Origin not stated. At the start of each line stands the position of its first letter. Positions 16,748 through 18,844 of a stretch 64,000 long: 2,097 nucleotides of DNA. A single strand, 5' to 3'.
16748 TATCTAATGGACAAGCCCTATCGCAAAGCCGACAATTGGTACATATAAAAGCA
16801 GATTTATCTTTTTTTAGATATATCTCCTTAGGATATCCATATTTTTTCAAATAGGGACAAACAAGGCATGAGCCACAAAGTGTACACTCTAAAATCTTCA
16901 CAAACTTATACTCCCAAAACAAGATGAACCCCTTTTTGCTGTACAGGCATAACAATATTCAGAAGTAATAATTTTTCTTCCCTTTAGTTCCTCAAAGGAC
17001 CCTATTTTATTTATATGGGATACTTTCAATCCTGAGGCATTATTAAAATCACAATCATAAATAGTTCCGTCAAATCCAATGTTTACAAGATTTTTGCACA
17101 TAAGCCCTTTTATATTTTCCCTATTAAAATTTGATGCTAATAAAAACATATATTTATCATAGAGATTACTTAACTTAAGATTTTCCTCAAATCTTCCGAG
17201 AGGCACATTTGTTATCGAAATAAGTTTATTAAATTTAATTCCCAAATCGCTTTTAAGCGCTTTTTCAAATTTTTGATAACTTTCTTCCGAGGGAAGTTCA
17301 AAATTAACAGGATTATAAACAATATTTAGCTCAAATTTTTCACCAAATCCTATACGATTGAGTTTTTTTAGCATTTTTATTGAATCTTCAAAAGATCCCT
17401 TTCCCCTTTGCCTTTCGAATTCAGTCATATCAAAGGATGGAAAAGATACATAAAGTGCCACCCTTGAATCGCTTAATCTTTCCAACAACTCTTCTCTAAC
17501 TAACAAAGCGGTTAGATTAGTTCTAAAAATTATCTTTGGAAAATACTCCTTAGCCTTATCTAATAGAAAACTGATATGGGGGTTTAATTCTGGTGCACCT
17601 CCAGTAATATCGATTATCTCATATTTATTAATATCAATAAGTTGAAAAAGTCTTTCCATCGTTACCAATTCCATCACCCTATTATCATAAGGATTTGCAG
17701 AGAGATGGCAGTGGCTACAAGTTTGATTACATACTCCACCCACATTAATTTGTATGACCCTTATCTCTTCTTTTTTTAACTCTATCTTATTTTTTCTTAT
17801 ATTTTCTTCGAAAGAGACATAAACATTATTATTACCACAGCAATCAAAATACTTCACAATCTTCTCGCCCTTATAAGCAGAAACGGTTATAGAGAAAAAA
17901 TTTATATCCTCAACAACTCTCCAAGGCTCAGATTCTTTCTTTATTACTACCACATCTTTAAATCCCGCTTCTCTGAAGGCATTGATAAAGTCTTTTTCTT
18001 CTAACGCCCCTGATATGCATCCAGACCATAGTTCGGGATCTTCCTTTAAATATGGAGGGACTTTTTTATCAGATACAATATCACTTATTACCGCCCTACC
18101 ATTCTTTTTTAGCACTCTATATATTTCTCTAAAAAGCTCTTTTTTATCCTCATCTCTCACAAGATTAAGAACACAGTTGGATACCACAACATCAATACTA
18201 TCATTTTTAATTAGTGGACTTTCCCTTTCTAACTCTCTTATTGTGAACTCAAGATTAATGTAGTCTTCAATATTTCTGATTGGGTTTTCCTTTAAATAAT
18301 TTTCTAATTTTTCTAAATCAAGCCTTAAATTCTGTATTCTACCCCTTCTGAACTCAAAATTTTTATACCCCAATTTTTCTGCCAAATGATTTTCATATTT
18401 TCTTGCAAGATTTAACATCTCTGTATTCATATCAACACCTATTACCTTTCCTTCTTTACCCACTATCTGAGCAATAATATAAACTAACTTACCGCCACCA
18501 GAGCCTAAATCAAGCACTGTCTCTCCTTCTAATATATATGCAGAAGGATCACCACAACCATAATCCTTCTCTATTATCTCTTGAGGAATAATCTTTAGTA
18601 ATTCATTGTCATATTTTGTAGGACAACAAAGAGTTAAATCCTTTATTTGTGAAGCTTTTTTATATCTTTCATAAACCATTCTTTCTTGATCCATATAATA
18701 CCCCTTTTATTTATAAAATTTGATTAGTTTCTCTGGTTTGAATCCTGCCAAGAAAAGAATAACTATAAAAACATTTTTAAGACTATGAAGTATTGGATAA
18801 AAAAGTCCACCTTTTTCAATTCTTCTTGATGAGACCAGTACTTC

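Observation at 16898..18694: Single-polypeptide fusion of ArsM-like methyltransferase and ArsS-like radical SAM enzyme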

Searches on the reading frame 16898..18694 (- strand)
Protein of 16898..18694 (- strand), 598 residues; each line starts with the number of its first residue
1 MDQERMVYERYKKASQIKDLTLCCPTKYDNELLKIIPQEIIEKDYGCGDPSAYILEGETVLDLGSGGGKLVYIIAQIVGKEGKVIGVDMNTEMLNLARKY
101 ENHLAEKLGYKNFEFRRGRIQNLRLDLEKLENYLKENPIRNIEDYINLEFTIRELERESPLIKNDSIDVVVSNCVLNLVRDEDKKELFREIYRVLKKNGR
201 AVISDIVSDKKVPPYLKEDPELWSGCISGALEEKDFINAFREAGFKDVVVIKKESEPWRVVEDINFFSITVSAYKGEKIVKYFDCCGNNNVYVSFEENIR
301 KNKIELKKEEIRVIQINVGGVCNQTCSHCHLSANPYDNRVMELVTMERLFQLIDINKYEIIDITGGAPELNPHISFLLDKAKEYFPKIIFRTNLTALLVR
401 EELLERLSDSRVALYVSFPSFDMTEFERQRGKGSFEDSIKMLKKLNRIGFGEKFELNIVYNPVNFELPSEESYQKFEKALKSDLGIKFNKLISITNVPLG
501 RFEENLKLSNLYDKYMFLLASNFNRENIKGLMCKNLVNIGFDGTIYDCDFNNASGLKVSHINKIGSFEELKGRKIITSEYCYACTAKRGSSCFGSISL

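Call 3: search_protein_families(library=pfam, proteins=[window:16898-18694:-], max_evalue=0.01)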
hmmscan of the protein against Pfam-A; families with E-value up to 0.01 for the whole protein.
window:16898-18694:- (598 aa): 15 families
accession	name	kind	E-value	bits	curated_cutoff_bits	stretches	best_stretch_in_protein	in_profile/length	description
PF12345.13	DUF3641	-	7.1e-39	133.3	24.9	1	473-595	9-134/134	Protein of unknown function (DUF3641)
PF13847.12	Methyltransf_31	-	4.5e-32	111.2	27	2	56-124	3-67/145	Methyltransferase domain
PF13649.12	Methyltransf_25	-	8.7e-17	62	27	2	60-127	1-62/97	Methyltransferase domain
PF04055.27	Radical_SAM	-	2.5e-16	60.8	29.5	1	316-462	1-152/166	Radical SAM superfamily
PF08241.18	Methyltransf_11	-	8.6e-15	55.6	21.2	2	160-203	55-95/95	Methyltransferase domain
PF01209.24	Ubie_methyltran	-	2.8e-11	43.7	20.1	1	55-146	46-133/233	ubiE/COQ5 methyltransferase family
PF13489.12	Methyltransf_23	-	5.8e-10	39.6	27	1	53-247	19-161/164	Methyltransferase domain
PF08242.18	Methyltransf_12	-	1.1e-09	39.3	30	1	61-200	1-97/98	Methyltransferase domain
PF01135.25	PCMT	-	3.1e-06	27.5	20.3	1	56-100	73-117/210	Protein-L-isoaspartate(D-aspartate) O-methyltransferase (PCMT)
PF06325.19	PrmA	-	7e-05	22.9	22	0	158-211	218-266/296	Ribosomal protein L11 methyltransferase (PrmA)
PF13679.12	Methyltransf_32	-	0.00055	20.4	27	1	58-124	27-93/143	Methyltransferase domain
PF01728.25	FtsJ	-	0.00081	19.8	24.1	1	56-97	21-59/181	FtsJ-like methyltransferase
PF24675.1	NpmA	-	0.0019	18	60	1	58-131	25-97/214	16S rRNA (adenine(1408)-N(1))-methyltransferase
PF01739.24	CheR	-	0.0072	16.2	27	0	83-203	66-173/195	CheR methyltransferase, SAM binding domain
PF01269.23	Fibrillarin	-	0.0087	15.7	27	0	52-93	67-108/227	Fibrillarin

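Call 4: search_protein_families(library=ncbifam, proteins=[window:16898-18694:-], max_evalue=0.01)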
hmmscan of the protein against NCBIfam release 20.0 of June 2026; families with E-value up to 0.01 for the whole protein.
window:16898-18694:- (598 aa): 66 families (the best 25 are shown)
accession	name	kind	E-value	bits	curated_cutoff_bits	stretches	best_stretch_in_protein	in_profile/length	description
TIGR04167.1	rSAM_SeCys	equivalog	2.1e-92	309.6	300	1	306-596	2-303/303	arsenosugar biosynthesis radical SAM (seleno)protein ArsS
NF040538.1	methyl_ArsM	equivalog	2.8e-91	306.4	500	1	21-277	26-282/356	arsinothricin biosynthesis methyltransferase ArsM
NF008823.0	PRK11873.1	subfamily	1e-57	195.7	263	2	143-256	125-234/272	arsenite methyltransferase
NF041537.1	ArsM_AhpD_UU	exception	1e-36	126.4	510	2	152-252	131-229/345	arsenite methyltransferase/AhpD domain selenoprotein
NF041536.1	ArsM_DUF2284_UU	exception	9.8e-33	113.2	575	2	141-253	122-230/459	arsenite methyltransferase/DUF2284 domain selenoprotein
NF038099.1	AsSugarArsM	exception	1.7e-32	112.9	400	2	161-264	129-230/321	arsenosugar biosynthesis arsenite methyltransferase ArsM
NF047649.1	MTase_UXPK_star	exception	2.5e-31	108.8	460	2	145-248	127-226/283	methyltransferase/UXPK-star double selenoprotein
NF040539.1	AST_met_ArsM_2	exception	4.2e-19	69.4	240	1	164-252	126-212/262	putative arsinothricin biosynthesis methyltransferase ArsM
NF045667.1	MTase_DVU1556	equivalog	2.5e-18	66.3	155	1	156-248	74-163/213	DVU_1556 family methyltransferase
NF001244.0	PRK00216.1-5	equivalog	5.2e-14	52.1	216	1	56-144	48-133/236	bifunctional demethylmenaquinone methyltransferase/2-methoxy-6-polyprenyl-1,4-benzoquinol methylase UbiE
NF043040.1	corrin_prot_MT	hypoth_equivalog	4.9e-13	49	180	2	54-102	39-84/216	corrinoid protein-associated methyltransferase CpaM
NF050035.1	rSAM_WgK_link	exception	2.1e-12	46.7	650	1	313-448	10-146/367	radical SAM/SPASM peptide maturase WgkB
NF052510.1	methyltran_MpqE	exception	1.2e-11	44.5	335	1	55-145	45-132/234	methyl-plastoquinone biosynthesis methyltransferase MpqE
TIGR01934.1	MenG_MenH_UbiE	subfamily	7.1e-11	41.8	158.35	1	56-145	39-122/223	ubiquinone/menaquinone biosynthesis methyltransferase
NF049973.1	radical_Rv1681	equivalog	2.8e-09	36.3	380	1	322-451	82-212/326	Rv1681 family radical SAM protein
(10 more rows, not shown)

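Call 5: find_homologous_proteins(query=window:16898-18694:-, max_evalue=1e-10)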
Query window:16898-18694:- (598 aa): 8000 proteins with E <= 1e-10 among 8000 candidates; the best 120 are listed.
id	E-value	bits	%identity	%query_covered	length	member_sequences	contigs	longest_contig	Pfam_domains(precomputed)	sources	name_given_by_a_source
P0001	0.0e+0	1341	100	100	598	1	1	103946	PF13847.13,PF13489.13,PF13649.13,PF04055.28,PF12345.14,PF01135.26,PF01209.25,PF08241.19,PF08242.19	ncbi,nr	ncbi:MAG: arsenosugar biosynthesis radical SAM protein ArsS [Proteobacteria bacterium]|nr:arsenosuga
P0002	5.9e-265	898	65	100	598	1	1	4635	PF13847.13,PF13489.13,PF13649.13,PF04055.28,PF12345.14,PF01209.25,PF08241.19,PF08242.19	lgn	-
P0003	1.2e-258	878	64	99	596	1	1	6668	PF13847.13,PF13489.13,PF13649.13,PF04055.28,PF12345.14,PF01135.26,PF01209.25,PF08241.19,PF08242.19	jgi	jgi:radical SAM/Cys-rich protein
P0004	4.6e-257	872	63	100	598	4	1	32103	PF13847.13,PF13489.13,PF13649.13,PF04055.28,PF12345.14,PF01135.26,PF01209.25,PF08241.19,PF08242.19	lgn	-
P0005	1.1e-255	868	63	100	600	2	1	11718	PF13847.13,PF13489.13,PF13649.13,PF04055.28,PF12345.14,PF01135.26,PF01209.25,PF08241.19,PF08242.19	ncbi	-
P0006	2.1e-255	867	64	100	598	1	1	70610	PF13847.13,PF13489.13,PF13649.13,PF04055.28,PF12345.14,PF01135.26,PF01209.25,PF08241.19,PF08242.19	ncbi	-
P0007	1.5e-253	861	63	100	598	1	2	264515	PF13847.13,PF13489.13,PF06325.20,PF13649.13,PF04055.28,PF12345.14,PF01135.26,PF01209.25,PF08241.19,PF08242.19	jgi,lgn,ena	-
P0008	4.1e-252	856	62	100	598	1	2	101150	PF13847.13,PF13489.13,PF13649.13,PF04055.28,PF12345.14,PF01135.26,PF01209.25,PF08241.19,PF08242.19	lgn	-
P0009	5.4e-251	852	62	100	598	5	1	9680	PF13847.13,PF13489.13,PF13649.13,PF04055.28,PF12345.14,PF01135.26,PF01209.25,PF08241.19,PF08242.19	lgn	-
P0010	1.8e-250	850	61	100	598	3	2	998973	PF13847.13,PF13489.13,PF13649.13,PF04055.28,PF12345.14,PF01135.26,PF13679.13,PF01209.25,PF08241.19,PF08242.19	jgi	jgi:arsenite methyltransferase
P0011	9.7e-247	838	62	99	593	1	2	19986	PF13847.13,PF13489.13,PF13649.13,PF04055.28,PF12345.14,PF01135.26,PF01209.25,PF08241.19,PF08242.19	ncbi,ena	-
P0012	1.1e-243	828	60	100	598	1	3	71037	PF13847.13,PF13489.13,PF13649.13,PF04055.28,PF12345.14,PF01135.26,PF01209.25,PF08241.19,PF08242.19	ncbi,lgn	-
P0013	2.1e-229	781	57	100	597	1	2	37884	PF13847.13,PF13489.13,PF13649.13,PF04055.28,PF12345.14,PF01135.26,PF01209.25,PF08241.19,PF08242.19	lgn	-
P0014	8.4e-194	663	63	46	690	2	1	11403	PF13847.13,PF13489.13,PF06325.20,PF13649.13,PF04055.28,PF12345.14,PF01135.26,PF01209.25,PF08241.19,PF08242.19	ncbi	-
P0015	3.3e-189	648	64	46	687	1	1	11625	PF13847.13,PF13489.13,PF06325.20,PF13649.13,PF04055.28,PF12345.14,PF01135.26,PF24675.2,PF01209.25,PF08241.19,PF08242.19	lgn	-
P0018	6.8e-185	634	64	46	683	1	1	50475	PF13847.13,PF13489.13,PF06325.20,PF13649.13,PF04055.28,PF12345.14,PF01135.26,PF24675.2,PF01209.25,PF08241.19,PF08242.19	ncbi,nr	ncbi:MAG: arsenosugar biosynthesis radical SAM protein ArsS [Thermodesulfovibrionales bacterium]|nr:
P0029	1.2e-176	607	62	46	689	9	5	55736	PF13847.13,PF13489.13,PF13649.13,PF04055.28,PF12345.14,PF01135.26,PF01209.25,PF08241.19,PF08242.19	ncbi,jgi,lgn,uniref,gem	uniref:Radical SAM/Cys-rich domain protein n=1 Tax=Caldimicrobium thiodismutans TaxID=1653476 RepID=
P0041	3.0e-166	572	45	100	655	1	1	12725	PF13847.13,PF13489.13,PF13649.13,PF04055.28,PF12345.14,PF01135.26,PF01209.25,PF08241.19,PF08242.19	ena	-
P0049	1.4e-110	389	-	-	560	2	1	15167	PF13847.13,PF13649.13,PF04055.28,PF12345.14,PF08241.19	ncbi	ncbi:MAG: DUF3641 domain-containing protein, partial [Caldimicrobium sp.]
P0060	1.3e-105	372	60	46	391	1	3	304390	PF13847.13,PF13489.13,PF06325.20,PF13649.13,PF01135.26,PF01728.26,PF01209.25,PF08241.19,PF08242.19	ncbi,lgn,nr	ncbi:MAG: methyltransferase domain-containing protein [candidate division KSB1 bacterium]|nr:methylt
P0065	5.2e-105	370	59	46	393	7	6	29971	PF13847.13,PF13489.13,PF06325.20,PF13649.13,PF05148.22,PF01135.26,PF01728.26,PF01209.25,PF08241.19,PF08242.19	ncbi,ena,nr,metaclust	ncbi:MAG: methyltransferase [Omnitrophica bacterium RIFCSPLOWO2_01_FULL_45_10b]|nr:MAG: methyltransf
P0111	3.5e-103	364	55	49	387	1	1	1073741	PF13847.13,PF13489.13,PF13649.13,PF01135.26,PF24675.2,PF01209.25,PF08241.19,PF08242.19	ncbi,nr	ncbi:MAG: methyltransferase [Candidatus Binatia bacterium]|nr:MAG: methyltransferase [Candidatus Bin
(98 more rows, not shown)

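Call 6: search_solved_structures(query=window:16898-18694:-, max_evalue=0.001, show_alignments=2)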
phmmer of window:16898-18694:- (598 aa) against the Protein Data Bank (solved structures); distinct sequences matched with E-value up to 0.001: 9.
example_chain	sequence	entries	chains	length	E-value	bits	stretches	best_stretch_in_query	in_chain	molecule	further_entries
4kw7_A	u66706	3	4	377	1e-37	133.1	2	162-288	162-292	Arsenic methyltransferase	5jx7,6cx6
4fr0_A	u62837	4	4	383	1.1e-37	133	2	162-284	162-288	Arsenic methyltransferase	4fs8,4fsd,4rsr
5eg5_A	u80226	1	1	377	1.8e-36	129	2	162-288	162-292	Arsenic methyltransferase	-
5evj_A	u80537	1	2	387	1.4e-30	109.5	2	32-123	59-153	Arsenite methyltransferase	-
8xt7_A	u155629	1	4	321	8.9e-30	106.9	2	162-279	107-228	Arsenite methyltransferase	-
3dtn_A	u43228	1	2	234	3.3e-07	32.4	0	165-211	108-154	Putative Methyltransferase MM_2633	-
3dh0_A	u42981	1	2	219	1.2e-06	30.5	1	54-119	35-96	SAM dependent methyltransferase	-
5wp4_A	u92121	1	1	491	6e-05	24.9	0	163-250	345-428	Phosphoethanolamine N-methyltransferase 1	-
6efn_A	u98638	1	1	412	6.7e-05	24.7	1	318-448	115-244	Sporulation killing factor maturation protein SkfB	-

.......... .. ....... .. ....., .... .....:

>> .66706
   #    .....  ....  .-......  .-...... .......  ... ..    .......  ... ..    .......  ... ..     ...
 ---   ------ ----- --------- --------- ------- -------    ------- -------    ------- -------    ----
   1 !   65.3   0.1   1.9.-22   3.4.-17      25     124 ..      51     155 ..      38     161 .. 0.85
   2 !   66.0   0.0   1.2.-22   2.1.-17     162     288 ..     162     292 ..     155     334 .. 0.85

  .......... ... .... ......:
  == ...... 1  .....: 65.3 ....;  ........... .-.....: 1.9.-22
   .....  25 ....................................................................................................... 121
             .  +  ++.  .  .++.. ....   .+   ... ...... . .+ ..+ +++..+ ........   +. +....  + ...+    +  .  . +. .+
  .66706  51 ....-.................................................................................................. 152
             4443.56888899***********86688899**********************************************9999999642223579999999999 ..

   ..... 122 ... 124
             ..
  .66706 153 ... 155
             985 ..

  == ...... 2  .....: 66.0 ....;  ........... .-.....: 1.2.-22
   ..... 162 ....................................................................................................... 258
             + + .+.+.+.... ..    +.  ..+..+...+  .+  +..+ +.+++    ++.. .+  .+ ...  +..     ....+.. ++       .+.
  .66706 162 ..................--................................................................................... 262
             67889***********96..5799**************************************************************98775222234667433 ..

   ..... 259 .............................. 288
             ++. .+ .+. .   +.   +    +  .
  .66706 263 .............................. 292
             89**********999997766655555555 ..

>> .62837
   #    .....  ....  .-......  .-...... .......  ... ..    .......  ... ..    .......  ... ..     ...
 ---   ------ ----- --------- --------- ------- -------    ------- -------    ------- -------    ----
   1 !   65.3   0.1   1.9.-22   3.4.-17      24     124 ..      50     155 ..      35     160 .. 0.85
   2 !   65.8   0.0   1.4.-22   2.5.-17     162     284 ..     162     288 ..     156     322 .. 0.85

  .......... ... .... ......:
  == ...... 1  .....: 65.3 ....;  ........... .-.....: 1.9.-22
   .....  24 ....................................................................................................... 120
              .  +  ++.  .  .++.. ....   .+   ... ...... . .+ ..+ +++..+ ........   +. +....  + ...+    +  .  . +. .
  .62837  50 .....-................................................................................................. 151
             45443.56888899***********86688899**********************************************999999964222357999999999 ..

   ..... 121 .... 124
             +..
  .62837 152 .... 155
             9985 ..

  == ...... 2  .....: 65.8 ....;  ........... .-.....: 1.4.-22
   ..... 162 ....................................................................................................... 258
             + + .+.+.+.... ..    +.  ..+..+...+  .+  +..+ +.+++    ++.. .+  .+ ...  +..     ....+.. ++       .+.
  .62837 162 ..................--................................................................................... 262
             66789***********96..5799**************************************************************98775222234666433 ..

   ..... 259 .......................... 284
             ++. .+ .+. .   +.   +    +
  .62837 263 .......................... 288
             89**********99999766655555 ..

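Call 10: find_encoding_contigs(protein=P0001, flank=10000, max_places=3)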
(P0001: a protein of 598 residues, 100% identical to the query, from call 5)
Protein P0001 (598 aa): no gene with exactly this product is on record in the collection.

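Call 14: search_protein_families(library=ncbifam, proteins=[P0060, P0065, P0111, P0018, P0029, P0007, P0041], max_evalue=1e-20)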
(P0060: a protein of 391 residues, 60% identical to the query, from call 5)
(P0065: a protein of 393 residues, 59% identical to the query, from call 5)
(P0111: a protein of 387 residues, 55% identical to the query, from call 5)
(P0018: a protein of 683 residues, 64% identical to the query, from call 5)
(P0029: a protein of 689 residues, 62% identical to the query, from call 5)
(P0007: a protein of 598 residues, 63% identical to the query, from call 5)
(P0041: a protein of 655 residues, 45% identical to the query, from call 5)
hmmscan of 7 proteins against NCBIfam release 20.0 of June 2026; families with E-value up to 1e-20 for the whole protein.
P0060 (391 aa): 6 families
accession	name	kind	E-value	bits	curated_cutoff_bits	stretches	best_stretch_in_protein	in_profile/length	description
NF040538.1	methyl_ArsM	equivalog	2.6e-109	365.7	500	1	21-345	19-342/356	arsinothricin biosynthesis methyltransferase ArsM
NF008823.0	PRK11873.1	subfamily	2.2e-60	204.5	263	2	169-263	142-234/272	arsenite methyltransferase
NF038099.1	AsSugarArsM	exception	1.4e-41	142.7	400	1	169-330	130-300/321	arsenosugar biosynthesis arsenite methyltransferase ArsM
NF041537.1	ArsM_AhpD_UU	exception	7.2e-39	133.5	510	0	13-138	16-147/345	arsenite methyltransferase/AhpD domain selenoprotein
NF041536.1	ArsM_DUF2284_UU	exception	1.5e-32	112.5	575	0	169-260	141-230/459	arsenite methyltransferase/DUF2284 domain selenoprotein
NF047649.1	MTase_UXPK_star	exception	3.8e-30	104.9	460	0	34-138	46-148/283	methyltransferase/UXPK-star double selenoprotein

P0065 (393 aa): 6 families
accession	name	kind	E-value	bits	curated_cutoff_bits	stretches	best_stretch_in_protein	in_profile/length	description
NF040538.1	methyl_ArsM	equivalog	9.3e-113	377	500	1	31-344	24-338/356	arsinothricin biosynthesis methyltransferase ArsM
NF008823.0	PRK11873.1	subfamily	3.7e-61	207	263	2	174-267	142-233/272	arsenite methyltransferase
NF038099.1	AsSugarArsM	exception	4.8e-43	147.5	400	1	162-337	116-302/321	arsenosugar biosynthesis arsenite methyltransferase ArsM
NF041537.1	ArsM_AhpD_UU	exception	1e-36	126.4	510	0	174-263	141-228/345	arsenite methyltransferase/AhpD domain selenoprotein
NF047649.1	MTase_UXPK_star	exception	1.4e-32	112.9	460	0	175-263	143-229/283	methyltransferase/UXPK-star double selenoprotein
NF041536.1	ArsM_DUF2284_UU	exception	1.1e-31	109.7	575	0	12-153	10-157/459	arsenite methyltransferase/DUF2284 domain selenoprotein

P0111 (387 aa): 6 families
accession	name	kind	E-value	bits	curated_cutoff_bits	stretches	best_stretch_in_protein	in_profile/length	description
NF040538.1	methyl_ArsM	equivalog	2.4e-106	355.9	500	1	21-347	22-349/356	arsinothricin biosynthesis methyltransferase ArsM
NF008823.0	PRK11873.1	subfamily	1.3e-58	198.6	263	2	163-259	140-233/272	arsenite methyltransferase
NF041537.1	ArsM_AhpD_UU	exception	1.2e-38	132.8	510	0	161-258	136-231/345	arsenite methyltransferase/AhpD domain selenoprotein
NF038099.1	AsSugarArsM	exception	6e-38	130.8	400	1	166-325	130-298/321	arsenosugar biosynthesis arsenite methyltransferase ArsM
NF047649.1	MTase_UXPK_star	exception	2e-33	115.6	460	0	31-125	46-138/283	methyltransferase/UXPK-star double selenoprotein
NF041536.1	ArsM_DUF2284_UU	exception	9.2e-32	110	575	0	7-129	13-141/459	arsenite methyltransferase/DUF2284 domain selenoprotein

P0018 (683 aa): 7 families
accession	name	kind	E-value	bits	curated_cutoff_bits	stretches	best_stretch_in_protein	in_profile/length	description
NF040538.1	methyl_ArsM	equivalog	3.7e-111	371.7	500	1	18-339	25-347/356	arsinothricin biosynthesis methyltransferase ArsM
TIGR04167.1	rSAM_SeCys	equivalog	6.9e-101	337.4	300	1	390-680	2-302/303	arsenosugar biosynthesis radical SAM (seleno)protein ArsS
NF008823.0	PRK11873.1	subfamily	4.6e-58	196.9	263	2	160-250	142-230/272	arsenite methyltransferase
NF038099.1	AsSugarArsM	exception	3.5e-44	151.3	400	1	160-322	130-301/321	arsenosugar biosynthesis arsenite methyltransferase ArsM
NF041537.1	ArsM_AhpD_UU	exception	1.2e-37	129.6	510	0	154-249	135-228/345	arsenite methyltransferase/AhpD domain selenoprotein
NF047649.1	MTase_UXPK_star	exception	2.2e-32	112.2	460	0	151-248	133-228/283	methyltransferase/UXPK-star double selenoprotein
NF041536.1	ArsM_DUF2284_UU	exception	2.3e-30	105.3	575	0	154-248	135-227/459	arsenite methyltransferase/DUF2284 domain selenoprotein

P0029 (689 aa): 7 families
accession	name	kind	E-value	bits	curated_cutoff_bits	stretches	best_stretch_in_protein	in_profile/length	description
NF040538.1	methyl_ArsM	equivalog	8.7e-99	331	500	1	19-330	26-337/356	arsinothricin biosynthesis methyltransferase ArsM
TIGR04167.1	rSAM_SeCys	equivalog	2.5e-92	309.4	300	1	390-685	2-303/303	arsenosugar biosynthesis radical SAM (seleno)protein ArsS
NF008823.0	PRK11873.1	subfamily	1.4e-55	188.8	263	2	161-254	142-233/272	arsenite methyltransferase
NF038099.1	AsSugarArsM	exception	2.8e-45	154.9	400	1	161-329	130-307/321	arsenosugar biosynthesis arsenite methyltransferase ArsM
NF041537.1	ArsM_AhpD_UU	exception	7.7e-34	117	510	0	155-251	135-229/345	arsenite methyltransferase/AhpD domain selenoprotein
NF047649.1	MTase_UXPK_star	exception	3.7e-32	111.5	460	0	159-252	140-231/283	methyltransferase/UXPK-star double selenoprotein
NF041536.1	ArsM_DUF2284_UU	exception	7.5e-28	97.1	575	0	161-250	141-228/459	arsenite methyltransferase/DUF2284 domain selenoprotein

P0007 (598 aa): 8 families
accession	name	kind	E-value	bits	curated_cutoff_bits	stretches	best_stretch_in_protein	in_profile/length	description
TIGR04167.1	rSAM_SeCys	equivalog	3.8e-103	344.9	300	1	306-596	2-303/303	arsenosugar biosynthesis radical SAM (seleno)protein ArsS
NF040538.1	methyl_ArsM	equivalog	2.2e-97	326.4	500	1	18-316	23-321/356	arsinothricin biosynthesis methyltransferase ArsM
NF008823.0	PRK11873.1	subfamily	1.3e-60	205.3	263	2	147-255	129-233/272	arsenite methyltransferase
NF041537.1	ArsM_AhpD_UU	exception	6e-37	127.2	510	0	151-252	130-229/345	arsenite methyltransferase/AhpD domain selenoprotein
NF038099.1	AsSugarArsM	exception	2.1e-32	112.6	400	1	152-266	120-232/321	arsenosugar biosynthesis arsenite methyltransferase ArsM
NF041536.1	ArsM_DUF2284_UU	exception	1.9e-30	105.6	575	0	153-253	132-230/459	arsenite methyltransferase/DUF2284 domain selenoprotein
NF047649.1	MTase_UXPK_star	exception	4.7e-30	104.6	460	0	146-250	128-228/283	methyltransferase/UXPK-star double selenoprotein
NF040539.1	AST_met_ArsM_2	exception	9.6e-21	74.8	240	0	162-251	124-211/262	putative arsinothricin biosynthesis methyltransferase ArsM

P0041 (655 aa): 7 families
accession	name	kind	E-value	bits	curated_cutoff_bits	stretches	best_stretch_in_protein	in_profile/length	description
TIGR04167.1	rSAM_SeCys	equivalog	2.1e-127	424.5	300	1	348-648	2-303/303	arsenosugar biosynthesis radical SAM (seleno)protein ArsS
NF040538.1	methyl_ArsM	equivalog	7.7e-89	298.3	500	1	35-292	26-283/356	arsinothricin biosynthesis methyltransferase ArsM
NF008823.0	PRK11873.1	subfamily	3.3e-52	177.6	263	2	160-269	126-233/272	arsenite methyltransferase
NF041537.1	ArsM_AhpD_UU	exception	1.9e-32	112.4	510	0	132-266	102-229/345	arsenite methyltransferase/AhpD domain selenoprotein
NF041536.1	ArsM_DUF2284_UU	exception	3.9e-29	101.3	575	0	176-267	141-230/459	arsenite methyltransferase/DUF2284 domain selenoprotein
NF047649.1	MTase_UXPK_star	exception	7.1e-27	94.1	460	0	176-264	142-228/283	methyltransferase/UXPK-star double selenoprotein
NF038099.1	AsSugarArsM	exception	1.3e-26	93.6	400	0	176-281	130-233/321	arsenosugar biosynthesis arsenite methyltransferase ArsM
